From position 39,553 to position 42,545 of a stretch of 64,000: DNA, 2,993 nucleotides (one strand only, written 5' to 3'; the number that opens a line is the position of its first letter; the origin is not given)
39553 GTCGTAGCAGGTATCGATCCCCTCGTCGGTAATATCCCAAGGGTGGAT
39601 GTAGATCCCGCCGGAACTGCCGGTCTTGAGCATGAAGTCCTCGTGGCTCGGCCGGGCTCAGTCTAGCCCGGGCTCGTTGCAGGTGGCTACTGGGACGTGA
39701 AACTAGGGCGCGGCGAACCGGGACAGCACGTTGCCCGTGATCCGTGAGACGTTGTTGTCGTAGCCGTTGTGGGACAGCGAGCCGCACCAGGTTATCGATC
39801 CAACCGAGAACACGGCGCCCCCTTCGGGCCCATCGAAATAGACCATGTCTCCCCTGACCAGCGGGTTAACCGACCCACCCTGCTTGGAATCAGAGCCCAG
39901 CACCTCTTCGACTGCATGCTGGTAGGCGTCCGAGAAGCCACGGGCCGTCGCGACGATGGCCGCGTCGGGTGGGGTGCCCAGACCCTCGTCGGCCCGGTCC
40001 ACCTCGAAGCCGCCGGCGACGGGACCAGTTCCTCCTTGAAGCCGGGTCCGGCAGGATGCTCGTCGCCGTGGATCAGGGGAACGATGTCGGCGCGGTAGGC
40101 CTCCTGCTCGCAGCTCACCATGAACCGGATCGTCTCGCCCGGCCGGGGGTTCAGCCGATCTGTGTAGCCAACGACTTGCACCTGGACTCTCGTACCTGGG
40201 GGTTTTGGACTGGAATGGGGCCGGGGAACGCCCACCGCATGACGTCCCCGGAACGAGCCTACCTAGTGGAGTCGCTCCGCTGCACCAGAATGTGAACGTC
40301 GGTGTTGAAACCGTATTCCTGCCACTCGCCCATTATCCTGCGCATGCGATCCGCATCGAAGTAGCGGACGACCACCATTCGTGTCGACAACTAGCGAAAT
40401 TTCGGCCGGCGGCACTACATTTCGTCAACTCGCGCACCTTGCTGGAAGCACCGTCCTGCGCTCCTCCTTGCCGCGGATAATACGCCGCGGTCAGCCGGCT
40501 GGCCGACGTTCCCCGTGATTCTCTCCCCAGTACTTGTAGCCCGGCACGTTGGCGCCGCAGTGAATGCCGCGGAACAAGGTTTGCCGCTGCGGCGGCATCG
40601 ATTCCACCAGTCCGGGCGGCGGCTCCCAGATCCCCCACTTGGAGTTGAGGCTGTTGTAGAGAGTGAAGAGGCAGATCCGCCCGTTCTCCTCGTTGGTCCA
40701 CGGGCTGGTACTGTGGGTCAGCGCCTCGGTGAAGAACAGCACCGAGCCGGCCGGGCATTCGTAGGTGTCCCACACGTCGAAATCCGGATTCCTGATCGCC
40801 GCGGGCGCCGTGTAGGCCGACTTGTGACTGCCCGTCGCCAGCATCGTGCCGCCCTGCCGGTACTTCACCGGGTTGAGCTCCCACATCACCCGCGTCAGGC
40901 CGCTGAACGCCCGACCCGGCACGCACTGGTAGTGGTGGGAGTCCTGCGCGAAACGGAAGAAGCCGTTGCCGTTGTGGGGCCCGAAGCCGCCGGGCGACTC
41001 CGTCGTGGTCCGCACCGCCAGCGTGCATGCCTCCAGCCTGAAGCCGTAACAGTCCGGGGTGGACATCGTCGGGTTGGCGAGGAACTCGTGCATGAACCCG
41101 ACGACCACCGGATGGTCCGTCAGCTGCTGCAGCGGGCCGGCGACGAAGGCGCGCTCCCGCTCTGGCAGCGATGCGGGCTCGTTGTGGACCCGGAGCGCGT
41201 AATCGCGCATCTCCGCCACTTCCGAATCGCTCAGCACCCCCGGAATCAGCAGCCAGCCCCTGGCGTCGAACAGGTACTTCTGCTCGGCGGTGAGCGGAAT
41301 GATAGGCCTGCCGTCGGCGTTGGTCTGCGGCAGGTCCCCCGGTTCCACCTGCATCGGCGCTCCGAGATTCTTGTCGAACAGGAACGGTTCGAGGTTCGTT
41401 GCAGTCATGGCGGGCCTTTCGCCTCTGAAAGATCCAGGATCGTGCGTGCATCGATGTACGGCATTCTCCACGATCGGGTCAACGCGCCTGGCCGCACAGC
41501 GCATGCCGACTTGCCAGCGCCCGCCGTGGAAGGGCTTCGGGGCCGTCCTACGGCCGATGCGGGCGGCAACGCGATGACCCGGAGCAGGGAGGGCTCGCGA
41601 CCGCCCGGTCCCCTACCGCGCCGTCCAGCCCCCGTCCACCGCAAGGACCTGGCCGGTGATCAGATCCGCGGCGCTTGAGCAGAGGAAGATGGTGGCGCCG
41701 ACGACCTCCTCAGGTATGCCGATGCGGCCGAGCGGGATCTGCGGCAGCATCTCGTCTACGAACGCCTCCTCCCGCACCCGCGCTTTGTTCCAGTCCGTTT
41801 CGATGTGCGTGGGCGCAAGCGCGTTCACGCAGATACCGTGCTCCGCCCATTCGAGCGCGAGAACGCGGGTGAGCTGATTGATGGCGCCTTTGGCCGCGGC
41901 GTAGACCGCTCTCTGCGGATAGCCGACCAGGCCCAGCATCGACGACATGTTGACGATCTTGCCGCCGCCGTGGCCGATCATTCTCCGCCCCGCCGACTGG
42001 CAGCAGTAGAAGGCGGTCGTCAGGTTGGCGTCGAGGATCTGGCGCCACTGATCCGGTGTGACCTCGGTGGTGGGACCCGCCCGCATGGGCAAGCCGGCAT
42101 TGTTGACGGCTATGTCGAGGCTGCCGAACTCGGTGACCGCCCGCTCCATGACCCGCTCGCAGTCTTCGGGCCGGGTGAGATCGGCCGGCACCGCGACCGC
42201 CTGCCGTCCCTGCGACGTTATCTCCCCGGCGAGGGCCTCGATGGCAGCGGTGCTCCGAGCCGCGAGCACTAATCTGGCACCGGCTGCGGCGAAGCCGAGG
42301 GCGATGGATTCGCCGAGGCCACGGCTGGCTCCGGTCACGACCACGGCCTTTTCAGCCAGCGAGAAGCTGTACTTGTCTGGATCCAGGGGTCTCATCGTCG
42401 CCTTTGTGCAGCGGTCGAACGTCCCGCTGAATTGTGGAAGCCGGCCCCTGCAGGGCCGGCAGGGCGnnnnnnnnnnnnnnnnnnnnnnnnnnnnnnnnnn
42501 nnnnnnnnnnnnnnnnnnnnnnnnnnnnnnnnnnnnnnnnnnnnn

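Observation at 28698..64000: Ten PhyH-family Fe(II)/2-oxoglutarate dioxygenase paralogues in 36 kb, seven of them in the last 11 kb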

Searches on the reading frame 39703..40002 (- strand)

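Call 9: search_protein_families(library=pfam, proteins=[window:39703-40002:-], max_evalue=0.001)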
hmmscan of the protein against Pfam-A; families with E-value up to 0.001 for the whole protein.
window:39703-40002:- (99 aa): 1 family
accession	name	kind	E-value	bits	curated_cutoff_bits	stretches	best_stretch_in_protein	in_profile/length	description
PF20254.3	DMFA2_C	-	1.3e-08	35.1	27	1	1-83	313-374/374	N,N-dimethylformamidase beta subunit-like, C-terminal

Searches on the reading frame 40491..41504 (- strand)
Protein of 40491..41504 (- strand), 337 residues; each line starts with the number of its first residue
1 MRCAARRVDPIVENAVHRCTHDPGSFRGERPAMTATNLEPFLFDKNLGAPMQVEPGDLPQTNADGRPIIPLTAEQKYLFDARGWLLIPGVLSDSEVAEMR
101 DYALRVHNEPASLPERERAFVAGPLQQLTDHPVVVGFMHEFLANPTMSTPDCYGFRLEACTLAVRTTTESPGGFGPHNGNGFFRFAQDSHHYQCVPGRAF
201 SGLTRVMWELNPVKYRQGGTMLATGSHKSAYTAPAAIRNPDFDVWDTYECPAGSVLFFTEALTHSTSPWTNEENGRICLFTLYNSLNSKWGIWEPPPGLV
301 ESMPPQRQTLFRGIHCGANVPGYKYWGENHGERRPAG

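Call 3: search_protein_families(library=pfam, proteins=[window:40491-41504:-], max_evalue=0.01)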
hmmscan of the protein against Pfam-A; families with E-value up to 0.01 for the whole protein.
window:40491-41504:- (337 aa): 1 family
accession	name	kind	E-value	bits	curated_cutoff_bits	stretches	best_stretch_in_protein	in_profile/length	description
PF05721.19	PhyH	-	5.5e-10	40.3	22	1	79-272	1-208/213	Phytanoyl-CoA dioxygenase (PhyH)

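Call 36: search_protein_families(library=ncbifam, proteins=[window:40491-41408:-], max_evalue=0.01)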
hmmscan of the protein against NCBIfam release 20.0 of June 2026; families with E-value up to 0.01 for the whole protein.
window:40491-41408:- (305 aa): 0 families

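Call 38: search_solved_structures(query=window:40491-41408:-, max_evalue=1, show_alignments=3)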
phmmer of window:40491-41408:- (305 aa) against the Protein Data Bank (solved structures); distinct sequences matched with E-value up to 1: 2.
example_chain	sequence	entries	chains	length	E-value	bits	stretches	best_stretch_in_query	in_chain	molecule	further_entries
4xcb_A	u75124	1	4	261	0.0005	22.4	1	38-83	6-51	oxidase/hydroxylase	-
4xc9_A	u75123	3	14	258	0.00073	21.9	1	38-83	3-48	oxidase/hydroxylase | Putative oxidase/hydroxylase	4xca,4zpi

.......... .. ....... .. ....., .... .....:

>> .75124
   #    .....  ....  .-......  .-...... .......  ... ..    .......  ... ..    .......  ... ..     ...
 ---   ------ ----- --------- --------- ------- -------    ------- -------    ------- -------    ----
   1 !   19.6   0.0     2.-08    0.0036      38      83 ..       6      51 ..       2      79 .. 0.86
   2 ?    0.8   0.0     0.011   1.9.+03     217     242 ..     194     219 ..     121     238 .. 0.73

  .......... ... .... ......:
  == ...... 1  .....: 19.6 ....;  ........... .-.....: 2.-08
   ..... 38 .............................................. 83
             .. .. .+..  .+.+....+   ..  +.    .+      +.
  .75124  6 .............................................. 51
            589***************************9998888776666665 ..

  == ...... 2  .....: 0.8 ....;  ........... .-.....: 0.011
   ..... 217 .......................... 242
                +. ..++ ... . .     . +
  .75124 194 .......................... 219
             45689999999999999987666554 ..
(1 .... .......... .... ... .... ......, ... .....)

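Call 47: search_protein_representatives(protein=window:40491-41408:-)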
Query: 305 residues. Proteins with E-value up to 0.001 (for the whole library): 769; up to 1e-10: 309; up to 1e-30: 61. The best 150 are listed.
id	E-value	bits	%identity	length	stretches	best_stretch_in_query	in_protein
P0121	1.8e-106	372.3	65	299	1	5-241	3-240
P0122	1.1e-99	350.0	54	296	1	6-288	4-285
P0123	2.9e-91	322.3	51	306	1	6-289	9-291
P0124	3.1e-88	312.4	51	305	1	5-290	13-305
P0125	6.1e-71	255.5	43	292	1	23-288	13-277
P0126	2.6e-70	253.5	61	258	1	5-187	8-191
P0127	1.0e-69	251.6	52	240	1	67-287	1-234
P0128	1.1e-68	248.1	95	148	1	197-305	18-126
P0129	1.5e-67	244.4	61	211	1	93-257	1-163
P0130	5.9e-63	229.3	47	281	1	40-259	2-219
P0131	7.5e-60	219.1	42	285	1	28-284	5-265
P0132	4.4e-58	213.3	51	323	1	3-188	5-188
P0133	1.2e-56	208.6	42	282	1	30-293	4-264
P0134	5.7e-53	196.5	49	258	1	7-204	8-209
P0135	1.1e-52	195.6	49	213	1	26-211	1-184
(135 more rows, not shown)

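Call 49: search_solved_structures(query=A1, max_evalue=0.001, show_alignments=1)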
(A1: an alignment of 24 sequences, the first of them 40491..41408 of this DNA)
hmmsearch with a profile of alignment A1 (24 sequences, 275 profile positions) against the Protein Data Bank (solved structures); distinct sequences matched with E-value up to 0.001: 22.
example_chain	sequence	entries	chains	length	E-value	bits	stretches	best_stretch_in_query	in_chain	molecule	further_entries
4xcb_A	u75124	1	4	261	6.1e-21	78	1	12-222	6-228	oxidase/hydroxylase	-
4xc9_A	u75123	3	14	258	7.9e-21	77.6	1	12-222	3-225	oxidase/hydroxylase | Putative oxidase/hydroxylase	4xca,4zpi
8zyb_E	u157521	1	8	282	5.8e-08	35.4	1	140-248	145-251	DhiD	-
4mhr_A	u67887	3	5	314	3.2e-07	32.9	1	8-230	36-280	Ectoine hydroxylase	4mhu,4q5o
3emr_A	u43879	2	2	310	7.9e-07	31.7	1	5-228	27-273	EctD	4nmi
5epa_A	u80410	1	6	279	2.4e-05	26.8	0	21-53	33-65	SnoK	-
7wpy_A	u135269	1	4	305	4.1e-05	26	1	62-247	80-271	Dioxygenase andA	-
5zm2_A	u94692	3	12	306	5e-05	25.8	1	62-247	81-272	Dioxygenase andA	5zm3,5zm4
5nch_A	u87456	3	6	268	0.00016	24.1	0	11-227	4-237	Leucine hydroxylase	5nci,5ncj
9wyc_A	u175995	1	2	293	0.0002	23.8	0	110-247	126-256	Oxidoreductase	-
9les_A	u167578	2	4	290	0.00029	23.3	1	100-244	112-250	Verruculogen synthase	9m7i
9ler_A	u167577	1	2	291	0.00029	23.3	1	100-244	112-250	Verruculogen synthase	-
9j1h_A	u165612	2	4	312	0.00029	23.2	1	100-244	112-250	Verruculogen synthase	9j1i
7de0_B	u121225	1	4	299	0.00032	23.1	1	100-244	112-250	FtmOx1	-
7etl_A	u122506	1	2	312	0.00034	23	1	100-244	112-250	Verruculogen synthase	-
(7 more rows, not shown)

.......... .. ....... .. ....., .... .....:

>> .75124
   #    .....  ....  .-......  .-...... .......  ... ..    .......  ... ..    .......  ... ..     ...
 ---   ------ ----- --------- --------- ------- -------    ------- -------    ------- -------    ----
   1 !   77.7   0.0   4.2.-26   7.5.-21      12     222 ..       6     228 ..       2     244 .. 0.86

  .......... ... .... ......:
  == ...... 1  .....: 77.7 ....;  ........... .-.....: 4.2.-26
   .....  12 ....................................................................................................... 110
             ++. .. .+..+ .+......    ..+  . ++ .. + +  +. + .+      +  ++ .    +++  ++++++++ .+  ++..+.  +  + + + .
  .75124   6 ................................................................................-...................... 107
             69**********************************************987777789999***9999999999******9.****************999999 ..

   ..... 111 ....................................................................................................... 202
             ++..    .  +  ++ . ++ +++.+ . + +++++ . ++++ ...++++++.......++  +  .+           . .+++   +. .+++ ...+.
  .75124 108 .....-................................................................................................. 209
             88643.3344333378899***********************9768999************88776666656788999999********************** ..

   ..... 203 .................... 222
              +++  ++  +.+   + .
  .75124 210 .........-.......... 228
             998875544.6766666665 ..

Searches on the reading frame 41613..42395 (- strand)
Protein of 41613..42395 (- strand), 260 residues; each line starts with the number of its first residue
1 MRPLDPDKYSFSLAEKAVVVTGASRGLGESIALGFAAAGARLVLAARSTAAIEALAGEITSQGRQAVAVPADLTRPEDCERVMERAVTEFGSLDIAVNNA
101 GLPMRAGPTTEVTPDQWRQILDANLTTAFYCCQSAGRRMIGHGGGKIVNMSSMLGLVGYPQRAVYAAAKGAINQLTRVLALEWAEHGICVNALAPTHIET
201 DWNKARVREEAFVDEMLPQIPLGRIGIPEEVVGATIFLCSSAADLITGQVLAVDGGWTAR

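Call 9: search_protein_families(library=pfam, proteins=[window:41613-42395:-], max_evalue=0.001)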
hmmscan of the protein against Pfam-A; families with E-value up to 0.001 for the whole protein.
window:41613-42395:- (260 aa): 4 families
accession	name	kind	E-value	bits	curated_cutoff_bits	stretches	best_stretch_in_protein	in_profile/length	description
PF13561.12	adh_short_C2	-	8.2e-64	215.8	27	1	22-258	1-236/236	Enoyl-(Acyl carrier protein) reductase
PF00106.31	adh_short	-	8.4e-58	195.5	26.6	1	16-209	1-193/195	short chain dehydrogenase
PF08659.16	KR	-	9.7e-15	55.4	22.6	1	18-178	3-162/180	KR domain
PF23441.1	SDR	-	0.00013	21.8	27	1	10-256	2-254/258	SDR-like rossmann domain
